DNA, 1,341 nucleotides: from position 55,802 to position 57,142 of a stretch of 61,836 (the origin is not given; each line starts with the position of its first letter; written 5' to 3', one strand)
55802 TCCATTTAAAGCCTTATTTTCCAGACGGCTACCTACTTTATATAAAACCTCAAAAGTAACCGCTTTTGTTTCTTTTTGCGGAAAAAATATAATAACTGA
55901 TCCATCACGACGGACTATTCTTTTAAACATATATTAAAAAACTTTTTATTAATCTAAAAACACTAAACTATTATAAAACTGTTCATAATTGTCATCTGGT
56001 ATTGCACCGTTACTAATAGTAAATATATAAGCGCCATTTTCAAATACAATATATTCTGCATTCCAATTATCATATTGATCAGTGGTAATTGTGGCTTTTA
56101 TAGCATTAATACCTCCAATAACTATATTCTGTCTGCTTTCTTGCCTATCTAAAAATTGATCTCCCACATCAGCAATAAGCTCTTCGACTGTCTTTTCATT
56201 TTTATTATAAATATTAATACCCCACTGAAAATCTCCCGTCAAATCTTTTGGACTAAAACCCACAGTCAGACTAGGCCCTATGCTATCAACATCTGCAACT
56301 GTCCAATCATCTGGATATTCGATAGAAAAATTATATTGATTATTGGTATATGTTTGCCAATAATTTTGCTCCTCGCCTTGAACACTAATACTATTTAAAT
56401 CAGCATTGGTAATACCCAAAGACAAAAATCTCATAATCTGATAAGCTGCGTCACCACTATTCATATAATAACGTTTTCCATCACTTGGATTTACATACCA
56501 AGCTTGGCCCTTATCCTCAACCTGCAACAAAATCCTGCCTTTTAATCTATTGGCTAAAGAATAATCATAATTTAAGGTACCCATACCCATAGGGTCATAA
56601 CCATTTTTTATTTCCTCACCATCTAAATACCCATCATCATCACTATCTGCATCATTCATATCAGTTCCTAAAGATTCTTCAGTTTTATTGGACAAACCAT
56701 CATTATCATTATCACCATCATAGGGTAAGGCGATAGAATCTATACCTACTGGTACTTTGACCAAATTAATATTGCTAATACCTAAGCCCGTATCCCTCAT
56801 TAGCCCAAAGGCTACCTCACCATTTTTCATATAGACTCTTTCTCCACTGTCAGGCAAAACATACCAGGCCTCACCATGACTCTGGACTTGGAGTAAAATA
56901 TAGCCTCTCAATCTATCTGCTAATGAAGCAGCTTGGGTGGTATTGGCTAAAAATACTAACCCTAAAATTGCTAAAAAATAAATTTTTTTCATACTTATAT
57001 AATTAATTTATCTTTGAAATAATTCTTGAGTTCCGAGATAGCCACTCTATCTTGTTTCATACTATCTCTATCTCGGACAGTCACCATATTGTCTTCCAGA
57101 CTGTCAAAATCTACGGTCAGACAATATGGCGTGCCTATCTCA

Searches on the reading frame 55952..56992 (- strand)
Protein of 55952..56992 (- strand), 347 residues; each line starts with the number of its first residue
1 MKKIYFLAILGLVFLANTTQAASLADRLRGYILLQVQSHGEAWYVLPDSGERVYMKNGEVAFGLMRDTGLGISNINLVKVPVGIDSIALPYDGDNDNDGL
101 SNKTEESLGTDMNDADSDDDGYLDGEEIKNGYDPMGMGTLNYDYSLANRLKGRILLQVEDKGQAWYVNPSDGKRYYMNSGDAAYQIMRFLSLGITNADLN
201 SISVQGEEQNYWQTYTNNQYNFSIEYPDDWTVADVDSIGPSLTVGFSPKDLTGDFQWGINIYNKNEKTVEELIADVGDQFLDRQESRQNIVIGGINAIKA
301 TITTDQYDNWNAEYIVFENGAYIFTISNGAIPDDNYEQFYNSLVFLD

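Call 11: search_protein_families(library=pfam, proteins=[window:55952-56992:-], max_evalue=0.001)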
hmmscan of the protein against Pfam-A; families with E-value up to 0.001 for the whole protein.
window:55952-56992:- (347 aa): 2 families
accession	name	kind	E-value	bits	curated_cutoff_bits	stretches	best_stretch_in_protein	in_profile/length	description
PF18884.5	TSP3_bac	-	8.1e-05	22.8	25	0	94-111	1-18/22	Bacterial TSP3 repeat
PF18933.6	PsbP_2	-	9.2e-05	23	27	1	203-343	35-178/184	PsbP-like protein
